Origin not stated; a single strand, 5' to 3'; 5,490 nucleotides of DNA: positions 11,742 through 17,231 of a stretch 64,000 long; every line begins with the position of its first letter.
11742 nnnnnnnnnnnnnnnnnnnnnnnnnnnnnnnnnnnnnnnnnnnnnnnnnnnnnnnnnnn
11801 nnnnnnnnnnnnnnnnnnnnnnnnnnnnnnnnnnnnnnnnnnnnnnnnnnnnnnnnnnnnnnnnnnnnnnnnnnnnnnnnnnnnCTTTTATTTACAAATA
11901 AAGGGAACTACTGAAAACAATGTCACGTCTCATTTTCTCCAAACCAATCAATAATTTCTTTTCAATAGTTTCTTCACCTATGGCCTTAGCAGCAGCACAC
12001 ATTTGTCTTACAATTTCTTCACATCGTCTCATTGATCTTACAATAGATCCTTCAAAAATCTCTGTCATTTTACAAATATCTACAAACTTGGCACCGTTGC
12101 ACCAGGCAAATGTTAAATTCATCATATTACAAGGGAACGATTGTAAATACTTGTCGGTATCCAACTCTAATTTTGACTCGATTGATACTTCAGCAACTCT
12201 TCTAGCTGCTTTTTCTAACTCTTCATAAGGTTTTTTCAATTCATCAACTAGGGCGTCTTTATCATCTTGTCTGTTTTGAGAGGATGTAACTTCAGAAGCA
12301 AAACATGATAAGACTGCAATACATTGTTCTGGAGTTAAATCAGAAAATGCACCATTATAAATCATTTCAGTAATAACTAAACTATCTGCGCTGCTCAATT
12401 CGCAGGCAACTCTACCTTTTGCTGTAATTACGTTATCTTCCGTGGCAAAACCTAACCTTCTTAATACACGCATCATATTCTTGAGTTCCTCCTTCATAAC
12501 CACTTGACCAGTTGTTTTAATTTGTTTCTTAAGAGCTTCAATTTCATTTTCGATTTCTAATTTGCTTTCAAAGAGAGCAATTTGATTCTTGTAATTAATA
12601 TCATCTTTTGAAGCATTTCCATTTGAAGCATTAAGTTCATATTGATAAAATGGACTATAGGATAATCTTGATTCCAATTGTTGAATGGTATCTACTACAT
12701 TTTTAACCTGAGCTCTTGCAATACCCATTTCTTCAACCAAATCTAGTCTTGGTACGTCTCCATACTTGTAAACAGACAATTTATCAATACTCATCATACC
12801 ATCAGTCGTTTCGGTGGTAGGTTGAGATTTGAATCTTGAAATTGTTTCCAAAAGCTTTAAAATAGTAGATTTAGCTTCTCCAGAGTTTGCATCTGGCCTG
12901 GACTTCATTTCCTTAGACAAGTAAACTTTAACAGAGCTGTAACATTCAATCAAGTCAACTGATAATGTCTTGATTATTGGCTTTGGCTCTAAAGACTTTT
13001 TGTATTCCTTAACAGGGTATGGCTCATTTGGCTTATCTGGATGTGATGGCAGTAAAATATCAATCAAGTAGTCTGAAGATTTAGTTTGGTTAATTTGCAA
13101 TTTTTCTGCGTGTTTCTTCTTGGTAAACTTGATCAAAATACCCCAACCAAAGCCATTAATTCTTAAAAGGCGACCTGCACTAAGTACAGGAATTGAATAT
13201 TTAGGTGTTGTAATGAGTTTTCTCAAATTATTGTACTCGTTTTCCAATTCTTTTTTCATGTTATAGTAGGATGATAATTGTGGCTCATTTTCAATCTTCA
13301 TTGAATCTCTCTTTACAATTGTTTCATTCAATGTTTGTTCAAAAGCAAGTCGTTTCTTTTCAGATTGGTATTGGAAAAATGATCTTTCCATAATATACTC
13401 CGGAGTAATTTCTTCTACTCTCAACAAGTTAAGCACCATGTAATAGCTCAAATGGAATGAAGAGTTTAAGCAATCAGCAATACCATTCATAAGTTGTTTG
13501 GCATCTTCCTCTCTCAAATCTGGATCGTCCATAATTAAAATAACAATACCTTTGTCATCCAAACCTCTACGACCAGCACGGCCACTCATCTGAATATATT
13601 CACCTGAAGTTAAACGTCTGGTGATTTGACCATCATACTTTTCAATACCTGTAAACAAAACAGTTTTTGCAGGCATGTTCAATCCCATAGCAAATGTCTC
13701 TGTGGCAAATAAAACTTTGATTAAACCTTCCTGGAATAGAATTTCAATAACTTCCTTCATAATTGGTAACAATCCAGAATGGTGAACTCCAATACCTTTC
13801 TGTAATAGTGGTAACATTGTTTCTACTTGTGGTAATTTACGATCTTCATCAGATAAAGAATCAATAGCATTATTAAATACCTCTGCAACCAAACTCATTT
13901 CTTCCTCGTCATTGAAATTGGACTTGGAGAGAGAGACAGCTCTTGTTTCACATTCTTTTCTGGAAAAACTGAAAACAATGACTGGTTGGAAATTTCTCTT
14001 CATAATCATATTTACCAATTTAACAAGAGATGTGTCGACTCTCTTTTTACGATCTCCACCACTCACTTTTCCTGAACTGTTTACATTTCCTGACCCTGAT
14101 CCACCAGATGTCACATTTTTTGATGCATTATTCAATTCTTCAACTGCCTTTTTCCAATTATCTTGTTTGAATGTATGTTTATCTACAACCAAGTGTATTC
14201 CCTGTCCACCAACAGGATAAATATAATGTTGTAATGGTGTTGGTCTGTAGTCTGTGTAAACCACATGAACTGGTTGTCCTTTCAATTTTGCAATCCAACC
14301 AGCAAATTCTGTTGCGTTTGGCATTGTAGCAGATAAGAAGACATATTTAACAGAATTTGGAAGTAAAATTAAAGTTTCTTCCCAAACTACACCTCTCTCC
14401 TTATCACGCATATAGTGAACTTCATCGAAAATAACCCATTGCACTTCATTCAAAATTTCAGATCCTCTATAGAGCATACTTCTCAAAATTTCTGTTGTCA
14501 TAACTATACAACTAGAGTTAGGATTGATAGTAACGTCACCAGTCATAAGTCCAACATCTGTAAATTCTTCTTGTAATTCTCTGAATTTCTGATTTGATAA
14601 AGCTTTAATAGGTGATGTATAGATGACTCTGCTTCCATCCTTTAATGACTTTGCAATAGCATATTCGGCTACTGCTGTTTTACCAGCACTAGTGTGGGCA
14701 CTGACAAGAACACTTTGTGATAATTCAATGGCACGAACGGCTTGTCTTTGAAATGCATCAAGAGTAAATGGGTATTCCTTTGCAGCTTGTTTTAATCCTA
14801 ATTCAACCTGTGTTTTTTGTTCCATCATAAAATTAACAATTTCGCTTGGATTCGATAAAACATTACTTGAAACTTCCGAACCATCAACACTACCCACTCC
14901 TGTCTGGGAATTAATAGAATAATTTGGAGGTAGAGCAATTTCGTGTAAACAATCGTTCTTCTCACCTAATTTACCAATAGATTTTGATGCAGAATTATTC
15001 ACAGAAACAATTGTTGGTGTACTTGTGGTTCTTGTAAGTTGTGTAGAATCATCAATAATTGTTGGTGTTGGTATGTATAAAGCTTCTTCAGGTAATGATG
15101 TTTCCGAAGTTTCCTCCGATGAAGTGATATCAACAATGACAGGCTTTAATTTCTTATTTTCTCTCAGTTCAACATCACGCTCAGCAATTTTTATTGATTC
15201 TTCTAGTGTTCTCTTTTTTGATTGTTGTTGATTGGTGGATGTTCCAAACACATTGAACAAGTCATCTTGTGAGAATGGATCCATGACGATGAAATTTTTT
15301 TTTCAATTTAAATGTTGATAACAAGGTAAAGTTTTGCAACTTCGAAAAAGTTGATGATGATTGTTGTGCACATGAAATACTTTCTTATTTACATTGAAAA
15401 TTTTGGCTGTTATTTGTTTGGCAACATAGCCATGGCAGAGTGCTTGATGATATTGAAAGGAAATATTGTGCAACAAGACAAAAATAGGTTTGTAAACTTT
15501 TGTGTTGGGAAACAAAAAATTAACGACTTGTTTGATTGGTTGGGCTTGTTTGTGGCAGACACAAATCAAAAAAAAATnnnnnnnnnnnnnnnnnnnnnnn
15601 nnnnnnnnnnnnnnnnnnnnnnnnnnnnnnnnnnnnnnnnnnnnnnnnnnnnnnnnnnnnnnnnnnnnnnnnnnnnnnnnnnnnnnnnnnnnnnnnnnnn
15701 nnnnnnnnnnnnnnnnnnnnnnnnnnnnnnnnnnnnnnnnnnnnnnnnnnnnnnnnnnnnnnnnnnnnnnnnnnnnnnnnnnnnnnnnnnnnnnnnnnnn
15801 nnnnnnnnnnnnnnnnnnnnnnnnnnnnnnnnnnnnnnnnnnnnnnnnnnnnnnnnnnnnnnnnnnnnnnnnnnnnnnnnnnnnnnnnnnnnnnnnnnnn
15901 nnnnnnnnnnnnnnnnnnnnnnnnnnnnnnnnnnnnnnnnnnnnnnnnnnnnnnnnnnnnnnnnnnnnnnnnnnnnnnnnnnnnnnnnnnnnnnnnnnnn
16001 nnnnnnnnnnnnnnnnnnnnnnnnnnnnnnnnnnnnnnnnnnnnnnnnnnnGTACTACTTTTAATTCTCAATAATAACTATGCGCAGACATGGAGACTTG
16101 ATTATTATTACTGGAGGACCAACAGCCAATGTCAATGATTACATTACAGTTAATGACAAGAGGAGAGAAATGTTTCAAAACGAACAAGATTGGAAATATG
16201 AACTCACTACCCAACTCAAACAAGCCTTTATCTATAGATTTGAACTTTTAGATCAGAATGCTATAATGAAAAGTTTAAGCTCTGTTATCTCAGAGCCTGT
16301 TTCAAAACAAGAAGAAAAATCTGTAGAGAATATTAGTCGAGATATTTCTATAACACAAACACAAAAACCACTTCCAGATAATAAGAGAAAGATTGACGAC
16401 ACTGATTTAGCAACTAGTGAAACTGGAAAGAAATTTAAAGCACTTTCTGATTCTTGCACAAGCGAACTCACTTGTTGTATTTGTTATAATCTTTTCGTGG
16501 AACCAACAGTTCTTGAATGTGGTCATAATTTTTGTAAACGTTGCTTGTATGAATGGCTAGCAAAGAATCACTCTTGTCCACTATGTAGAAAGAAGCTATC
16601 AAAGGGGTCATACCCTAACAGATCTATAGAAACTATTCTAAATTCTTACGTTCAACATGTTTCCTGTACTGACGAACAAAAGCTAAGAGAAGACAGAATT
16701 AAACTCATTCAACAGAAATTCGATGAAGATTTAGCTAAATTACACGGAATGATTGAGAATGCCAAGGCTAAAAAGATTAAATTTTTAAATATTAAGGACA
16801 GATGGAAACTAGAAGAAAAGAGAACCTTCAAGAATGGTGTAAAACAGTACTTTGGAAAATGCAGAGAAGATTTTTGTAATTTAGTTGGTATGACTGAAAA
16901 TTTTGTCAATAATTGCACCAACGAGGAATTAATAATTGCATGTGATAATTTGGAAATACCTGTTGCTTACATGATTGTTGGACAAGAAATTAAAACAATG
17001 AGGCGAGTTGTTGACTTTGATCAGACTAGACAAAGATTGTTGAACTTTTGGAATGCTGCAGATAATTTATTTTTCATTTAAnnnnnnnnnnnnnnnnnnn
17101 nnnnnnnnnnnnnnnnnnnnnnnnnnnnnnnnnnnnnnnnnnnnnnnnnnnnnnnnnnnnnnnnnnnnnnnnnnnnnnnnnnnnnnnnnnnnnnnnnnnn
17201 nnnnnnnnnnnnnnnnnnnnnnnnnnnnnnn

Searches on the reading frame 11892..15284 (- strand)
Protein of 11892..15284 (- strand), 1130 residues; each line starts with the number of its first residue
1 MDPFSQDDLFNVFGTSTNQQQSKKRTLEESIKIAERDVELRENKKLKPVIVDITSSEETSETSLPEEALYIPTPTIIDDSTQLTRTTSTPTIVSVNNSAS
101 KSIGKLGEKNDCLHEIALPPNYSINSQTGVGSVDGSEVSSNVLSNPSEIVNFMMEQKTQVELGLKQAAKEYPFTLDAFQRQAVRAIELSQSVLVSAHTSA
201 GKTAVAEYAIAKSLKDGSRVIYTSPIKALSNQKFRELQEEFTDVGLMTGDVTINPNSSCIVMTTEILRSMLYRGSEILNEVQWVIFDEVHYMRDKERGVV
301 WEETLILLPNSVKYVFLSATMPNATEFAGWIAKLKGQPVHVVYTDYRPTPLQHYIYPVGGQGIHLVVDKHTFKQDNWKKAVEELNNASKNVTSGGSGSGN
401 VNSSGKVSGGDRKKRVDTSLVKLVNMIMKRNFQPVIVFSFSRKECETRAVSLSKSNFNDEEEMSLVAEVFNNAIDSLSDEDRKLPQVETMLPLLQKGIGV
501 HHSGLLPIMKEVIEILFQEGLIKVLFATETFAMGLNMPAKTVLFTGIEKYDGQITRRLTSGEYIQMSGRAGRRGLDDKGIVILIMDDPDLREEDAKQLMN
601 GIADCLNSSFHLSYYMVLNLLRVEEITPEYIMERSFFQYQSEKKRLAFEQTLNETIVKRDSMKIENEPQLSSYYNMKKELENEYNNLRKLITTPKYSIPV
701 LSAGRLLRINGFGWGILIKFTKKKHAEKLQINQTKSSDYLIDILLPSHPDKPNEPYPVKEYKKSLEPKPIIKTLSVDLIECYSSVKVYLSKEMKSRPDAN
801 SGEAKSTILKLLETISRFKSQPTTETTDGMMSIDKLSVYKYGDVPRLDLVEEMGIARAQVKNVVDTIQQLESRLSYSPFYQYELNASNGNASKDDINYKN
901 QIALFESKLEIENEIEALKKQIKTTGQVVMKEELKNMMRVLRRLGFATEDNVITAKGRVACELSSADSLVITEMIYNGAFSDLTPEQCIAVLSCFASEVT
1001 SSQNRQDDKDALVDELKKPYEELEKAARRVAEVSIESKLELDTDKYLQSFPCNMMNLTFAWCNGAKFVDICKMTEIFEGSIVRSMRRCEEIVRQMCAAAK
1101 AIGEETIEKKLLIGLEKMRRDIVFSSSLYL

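Call 16: search_protein_families(library=pfam, proteins=[window:11892-15284:-], max_evalue=0.01)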
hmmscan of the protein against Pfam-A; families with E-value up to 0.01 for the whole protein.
window:11892-15284:- (1130 aa): 8 families
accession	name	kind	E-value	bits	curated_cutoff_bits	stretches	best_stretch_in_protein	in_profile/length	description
PF08148.17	DSHCT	-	1.3e-52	178.5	22.7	1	950-1125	1-172/172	DSHCT (NUC185) domain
PF13234.12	MTR4_beta-barrel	-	3e-29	103.2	26.4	1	694-923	2-202/203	Mtr4-like, beta-barrel domain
PF00270.35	DEAD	-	2.6e-28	99.3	26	1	178-325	3-165/167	DEAD/DEAH box helicase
PF21408.2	MTR4-like_stalk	-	2.7e-13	50.4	24.2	1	629-692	1-64/64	Exosome RNA helicase MTR4-like, stalk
PF22527.2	DEXQc_Suv3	-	4.7e-09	36.4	27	1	197-308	21-121/154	DEXQ-box helicase domain of Suv3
PF00271.37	Helicase_C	-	1.2e-08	35.6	23.5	1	495-574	39-110/110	Helicase conserved C-terminal domain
PF04851.21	ResIII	-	2.4e-06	28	22.5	1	175-321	4-162/164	Type III restriction enzyme, res subunit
PF20720.3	nSTAND3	-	0.0047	17.1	27.2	0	180-229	8-57/155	Novel STAND NTPase 3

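Call 25: find_homologous_proteins(query=window:11892-15284:-, max_evalue=1e-50)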
Query window:11892-15284:- (1130 aa): 8000 proteins with E <= 1e-50 among 8000 candidates; the best 120 are listed.
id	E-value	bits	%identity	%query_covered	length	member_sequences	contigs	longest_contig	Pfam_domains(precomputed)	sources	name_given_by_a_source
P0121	0.0e+0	2502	100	100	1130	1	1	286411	PF21408.3,PF13234.13,PF00270.36,PF00271.38,PF22527.3,PF08148.18,PF04851.22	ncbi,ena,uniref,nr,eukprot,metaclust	ncbi:predicted protein [Naegleria gruberi]|uniref:Predicted protein n=1 Tax=Naegleria gruberi TaxID=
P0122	0.0e+0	1877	74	100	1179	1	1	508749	PF21408.3,PF13234.13,PF00270.36,PF00271.38,PF22527.3,PF08148.18,PF04851.22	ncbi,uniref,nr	ncbi:hypothetical protein C9374_007935 [Naegleria lovaniensis]|uniref:Uncharacterized protein n=1 Ta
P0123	0.0e+0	1874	74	100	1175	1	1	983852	PF21408.3,PF13234.13,PF00270.36,PF00271.38,PF22527.3,PF08148.18,PF04851.22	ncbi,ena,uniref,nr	ncbi:hypothetical protein FDP41_011049 [Naegleria fowleri]|uniref:RNA helicase n=1 Tax=Naegleria fow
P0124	0.0e+0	1781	73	100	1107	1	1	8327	PF21408.3,PF13234.13,PF00270.36,PF00271.38,PF22527.3,PF08148.18,PF04851.22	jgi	-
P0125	0.0e+0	1528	65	100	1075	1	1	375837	PF21408.3,PF13234.13,PF00270.36,PF00271.38,PF22527.3,PF08148.18,PF04851.22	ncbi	ncbi:hypothetical protein ABK040_007973 [Willaertia magna]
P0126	0.0e+0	1229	54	100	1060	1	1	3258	PF21408.3,PF13234.13,PF00270.36,PF00271.38,PF22527.3,PF08148.18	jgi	jgi:ATP-dependent RNA helicase DOB1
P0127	0.0e+0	1194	54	100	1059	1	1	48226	PF21408.3,PF13234.13,PF00270.36,PF00271.38,PF22527.3,PF08148.18,PF04851.22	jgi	jgi:ATP-dependent RNA helicase DOB1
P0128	0.0e+0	1163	51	100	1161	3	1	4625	PF21408.3,PF13234.13,PF00270.36,PF00271.38,PF22527.3,PF08148.18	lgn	-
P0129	0.0e+0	1141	50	100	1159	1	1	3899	PF21408.3,PF13234.13,PF00270.36,PF00271.38,PF22527.3,PF08148.18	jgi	jgi:ATP-dependent RNA helicase DOB1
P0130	0.0e+0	1140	50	100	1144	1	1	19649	PF21408.3,PF13234.13,PF00270.36,PF00271.38,PF22527.3,PF08148.18,PF04851.22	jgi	jgi:ATP-dependent RNA helicase DOB1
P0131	0.0e+0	1030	48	100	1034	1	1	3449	PF21408.3,PF13234.13,PF00270.36,PF00271.38,PF22527.3,PF08148.18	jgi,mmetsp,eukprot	mmetsp:Transcript_7529/g.28276 ORF Transcript_7529/g.28276 Transcript_7529/m.28276 type:complete len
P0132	0.0e+0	1016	48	100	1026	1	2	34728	PF21408.3,PF13234.13,PF00270.36,PF00271.38,PF22527.3,PF08148.18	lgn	-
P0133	0.0e+0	1012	50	95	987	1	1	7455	PF21408.3,PF13234.13,PF00270.36,PF00271.38,PF22527.3,PF08148.18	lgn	-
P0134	3.8e-298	1010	49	91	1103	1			PF21408.3,PF13234.13,PF00270.36,PF00271.38,PF22527.3,PF08148.18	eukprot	eukprot:m.283314 g.283314 ORF g.283314 m.283314 type:complete len:1104 (+) comp22905_c9_seq1:498-380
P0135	4.6e-298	1010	50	91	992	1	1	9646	PF21408.3,PF13234.13,PF00270.36,PF00271.38,PF22527.3,PF08148.18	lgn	-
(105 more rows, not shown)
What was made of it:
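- Tried and rejected: Mtr4 identified the organism (call 25).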

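Call 27: find_encoding_contigs(protein=P0123, flank=10000, max_places=2)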
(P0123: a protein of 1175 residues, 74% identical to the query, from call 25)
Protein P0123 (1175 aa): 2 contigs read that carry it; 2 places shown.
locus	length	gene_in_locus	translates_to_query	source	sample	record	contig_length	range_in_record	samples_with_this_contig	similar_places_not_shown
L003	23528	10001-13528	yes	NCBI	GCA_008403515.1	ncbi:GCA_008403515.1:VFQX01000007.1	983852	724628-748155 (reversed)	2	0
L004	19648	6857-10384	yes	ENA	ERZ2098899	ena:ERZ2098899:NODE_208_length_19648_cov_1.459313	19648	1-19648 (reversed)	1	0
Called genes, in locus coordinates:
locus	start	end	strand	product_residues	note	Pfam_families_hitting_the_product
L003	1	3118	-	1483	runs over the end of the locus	PF26278:PH_36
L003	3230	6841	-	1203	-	PF00169:PH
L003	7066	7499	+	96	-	-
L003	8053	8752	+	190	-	PF05018:CFA20_dom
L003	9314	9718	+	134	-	PF08002:DUF1697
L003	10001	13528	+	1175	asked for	PF00270:DEAD, PF04851:ResIII (weak), PF22527:DEXQc_Suv3, PF00271:Helicase_C (weak), PF21408:MTR4-like_stalk, PF13234:MTR4_beta-barrel, PF08148:DSHCT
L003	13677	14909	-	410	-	-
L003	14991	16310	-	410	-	PF03006:HlyIII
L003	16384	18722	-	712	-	PF00728:Glyco_hydro_20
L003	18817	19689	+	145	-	PF01217:Clat_adaptor_s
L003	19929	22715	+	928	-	-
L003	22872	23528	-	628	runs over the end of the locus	PF04191:PEMT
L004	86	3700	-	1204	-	PF00169:PH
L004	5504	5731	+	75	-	-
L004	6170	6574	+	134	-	PF08002:DUF1697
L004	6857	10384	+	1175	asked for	PF00270:DEAD, PF04851:ResIII (weak), PF22527:DEXQc_Suv3, PF00271:Helicase_C (weak), PF21408:MTR4-like_stalk, PF13234:MTR4_beta-barrel, PF08148:DSHCT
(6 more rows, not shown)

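Call 28: find_encoding_contigs(protein=P0122, flank=10000, max_places=2)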
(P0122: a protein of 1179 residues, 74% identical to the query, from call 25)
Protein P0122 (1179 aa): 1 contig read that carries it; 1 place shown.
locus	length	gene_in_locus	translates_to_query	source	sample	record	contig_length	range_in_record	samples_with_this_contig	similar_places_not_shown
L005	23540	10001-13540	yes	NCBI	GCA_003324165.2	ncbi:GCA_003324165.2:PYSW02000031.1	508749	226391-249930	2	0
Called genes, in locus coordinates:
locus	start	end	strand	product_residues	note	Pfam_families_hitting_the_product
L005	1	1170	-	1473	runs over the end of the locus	PF26278:PH_36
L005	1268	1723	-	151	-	-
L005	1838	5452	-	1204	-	PF00169:PH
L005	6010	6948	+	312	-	-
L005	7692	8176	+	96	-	-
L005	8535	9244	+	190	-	PF05018:CFA20_dom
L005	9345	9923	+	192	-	PF08002:DUF1697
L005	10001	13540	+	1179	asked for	PF00270:DEAD, PF04851:ResIII (weak), PF22527:DEXQc_Suv3, PF00271:Helicase_C (weak), PF21408:MTR4-like_stalk, PF13234:MTR4_beta-barrel, PF08148:DSHCT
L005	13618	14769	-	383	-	-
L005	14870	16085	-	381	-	PF03006:HlyIII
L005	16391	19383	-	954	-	PF00728:Glyco_hydro_20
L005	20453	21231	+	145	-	PF01217:Clat_adaptor_s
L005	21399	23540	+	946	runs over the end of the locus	-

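Call 29: find_encoding_contigs(protein=P0125, flank=10000, max_places=2)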
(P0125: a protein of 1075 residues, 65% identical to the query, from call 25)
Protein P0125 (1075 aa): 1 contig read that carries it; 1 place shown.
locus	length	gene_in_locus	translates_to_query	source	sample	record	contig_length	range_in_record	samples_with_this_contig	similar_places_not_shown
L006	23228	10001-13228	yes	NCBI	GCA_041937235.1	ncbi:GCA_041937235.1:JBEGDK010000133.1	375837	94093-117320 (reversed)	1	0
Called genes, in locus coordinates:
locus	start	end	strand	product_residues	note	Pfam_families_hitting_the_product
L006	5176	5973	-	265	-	-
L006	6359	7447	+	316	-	PF06869:DUF1258 (weak)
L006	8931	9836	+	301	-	PF02214:BTB_2, PF07534:TLD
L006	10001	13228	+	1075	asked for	PF00270:DEAD, PF04851:ResIII (weak), PF22527:DEXQc_Suv3, PF00271:Helicase_C, PF21408:MTR4-like_stalk, PF13234:MTR4_beta-barrel, PF08148:DSHCT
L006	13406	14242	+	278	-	-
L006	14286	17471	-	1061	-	-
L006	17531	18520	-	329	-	PF10274:ParcG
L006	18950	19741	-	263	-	-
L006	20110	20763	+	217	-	PF22784:PTP-SAK, PF22785:Tc-R-P (faint)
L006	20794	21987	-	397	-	-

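Call 74: find_encoding_contigs(protein=P0124, flank=10000, max_places=2)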
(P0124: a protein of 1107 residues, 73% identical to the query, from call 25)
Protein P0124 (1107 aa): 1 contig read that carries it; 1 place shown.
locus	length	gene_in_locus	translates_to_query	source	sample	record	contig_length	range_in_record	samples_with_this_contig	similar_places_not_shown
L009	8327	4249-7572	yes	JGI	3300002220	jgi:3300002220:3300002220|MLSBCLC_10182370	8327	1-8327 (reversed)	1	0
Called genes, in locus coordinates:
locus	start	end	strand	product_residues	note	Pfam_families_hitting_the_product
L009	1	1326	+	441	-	?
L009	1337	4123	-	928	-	PF20651:EXOC6_Sec15_N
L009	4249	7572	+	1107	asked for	PF00270:DEAD, PF04851:ResIII (weak), PF22527:DEXQc_Suv3, PF00271:Helicase_C (weak), PF21408:MTR4-like_stalk, PF13234:MTR4_beta-barrel, PF08148:DSHCT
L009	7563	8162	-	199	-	-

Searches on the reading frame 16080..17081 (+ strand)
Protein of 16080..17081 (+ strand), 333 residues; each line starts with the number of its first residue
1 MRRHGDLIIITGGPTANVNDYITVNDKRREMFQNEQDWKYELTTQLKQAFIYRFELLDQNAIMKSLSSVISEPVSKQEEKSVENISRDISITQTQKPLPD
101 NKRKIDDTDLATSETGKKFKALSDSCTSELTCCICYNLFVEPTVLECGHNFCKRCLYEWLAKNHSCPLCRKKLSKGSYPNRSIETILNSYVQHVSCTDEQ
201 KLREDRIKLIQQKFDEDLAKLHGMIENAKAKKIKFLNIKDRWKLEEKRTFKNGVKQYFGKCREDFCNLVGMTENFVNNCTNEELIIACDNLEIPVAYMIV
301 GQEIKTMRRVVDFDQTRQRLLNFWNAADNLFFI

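Call 16: search_protein_families(library=pfam, proteins=[window:16080-17081:+], max_evalue=0.01)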
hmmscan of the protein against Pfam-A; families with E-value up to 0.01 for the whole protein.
window:16080-17081:+ (333 aa): 13 families
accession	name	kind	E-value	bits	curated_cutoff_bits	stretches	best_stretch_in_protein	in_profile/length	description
PF13639.12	zf-RING_2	-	2e-10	41.2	27.3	1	131-170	2-44/44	Ring finger domain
PF13923.12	zf-C3HC4_2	-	2.4e-09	37.3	27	1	132-169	2-40/40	Zinc finger, C3HC4 type (RING finger)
PF13920.12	zf-C3HC4_3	-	2.5e-09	37.2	27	1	129-174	2-47/49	Zinc finger, C3HC4 type (RING finger)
PF13445.12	zf-RING_UBOX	-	1e-08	35.5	25.2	1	132-167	1-39/39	RING-type zinc-finger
PF00097.31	zf-C3HC4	-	2.4e-08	34.1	21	1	132-169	1-40/40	Zinc finger, C3HC4 type (RING finger)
PF15227.12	zf-C3HC4_4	-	2.4e-07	31.2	30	1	132-169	1-42/42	zinc finger of C3HC4-type, RING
PF24921.1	RING_XB3-XBAT31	-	1.8e-06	28.3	50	1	131-173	1-55/57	E3 ubiquitin-protein ligase XB3/XBAT31 RING finger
PF14634.12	zf-RING_5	-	5e-05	23.6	27.9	1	132-171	2-43/43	zinc-RING finger domain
PF14447.12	Prok-RING_4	-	0.00023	21.5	27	1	132-176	1-43/46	Prokaryotic RING finger family 4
PF12678.13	zf-rbx1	-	0.00029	21.5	31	1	142-170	26-55/55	RING-H2 zinc finger domain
PF04564.21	U-box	-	0.00029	21.4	21.4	1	129-191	4-68/73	U-box domain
PF16685.11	zf-RING_10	-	0.0018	18.8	31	1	130-190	1-62/70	zinc RING finger of MSL2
PF12861.13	zf-ANAPC11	-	0.0037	17.7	25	0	146-173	31-61/65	Anaphase-promoting complex subunit 11 RING-H2 finger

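Call 55: find_encoding_contigs(protein=window:16080-17081:+, flank=10000, max_places=4)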
Protein window:16080-17081:+ (333 aa): 2 contigs read that carry it; 2 places shown.
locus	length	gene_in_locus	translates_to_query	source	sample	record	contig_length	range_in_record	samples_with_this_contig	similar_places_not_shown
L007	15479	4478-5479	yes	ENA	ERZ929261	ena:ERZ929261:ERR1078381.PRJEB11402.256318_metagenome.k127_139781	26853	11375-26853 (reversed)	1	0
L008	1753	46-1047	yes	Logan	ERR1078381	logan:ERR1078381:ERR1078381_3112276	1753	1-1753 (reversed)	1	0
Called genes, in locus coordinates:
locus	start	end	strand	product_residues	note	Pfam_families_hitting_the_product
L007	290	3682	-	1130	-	PF00270:DEAD, PF04851:ResIII (weak), PF22527:DEXQc_Suv3, PF00271:Helicase_C (weak), PF21408:MTR4-like_stalk, PF13234:MTR4_beta-barrel, PF08148:DSHCT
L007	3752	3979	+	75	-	-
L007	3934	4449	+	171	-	PF00498:FHA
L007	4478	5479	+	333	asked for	PF00097:zf-C3HC4, PF13445:zf-RING_UBOX, PF13639:zf-RING_2, PF13920:zf-C3HC4_3, PF13923:zf-C3HC4_2, PF15227:zf-C3HC4_4 (weak), PF24921:RING_XB3-XBAT31 (faint)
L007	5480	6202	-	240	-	PF27087:LRR_TMOD-LMOD (faint), PF00560:LRR_1 (faint), PF12799:LRR_4 (faint), PF13516:LRR_6 (faint)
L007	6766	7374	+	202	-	-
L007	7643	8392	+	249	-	-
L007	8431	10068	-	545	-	PF05786:Cnd2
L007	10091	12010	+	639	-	PF13439:Glyco_transf_4, PF13579:Glyco_trans_4_4, PF00534:Glycos_transf_1, PF13692:Glyco_trans_1_4, PF13524:Glyco_trans_1_2 (weak), PF00657:Lipase_GDSL, PF13472:Lipase_GDSL_2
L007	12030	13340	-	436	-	PF03446:NAD_binding_2 (faint), PF03721:UDPG_MGDP_dh_N, PF00984:UDPG_MGDP_dh, PF03720:UDPG_MGDP_dh_C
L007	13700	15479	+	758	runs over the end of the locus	PF01138:RNase_PH, PF03726:PNPase, PF01138:RNase_PH, PF00013:KH_1, PF22675:KH-I_KHDC4-BBP (faint), PF00575:S1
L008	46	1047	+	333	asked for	PF00097:zf-C3HC4, PF13445:zf-RING_UBOX, PF13639:zf-RING_2, PF13920:zf-C3HC4_3, PF13923:zf-C3HC4_2, PF15227:zf-C3HC4_4 (weak), PF24921:RING_XB3-XBAT31 (faint)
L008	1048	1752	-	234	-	?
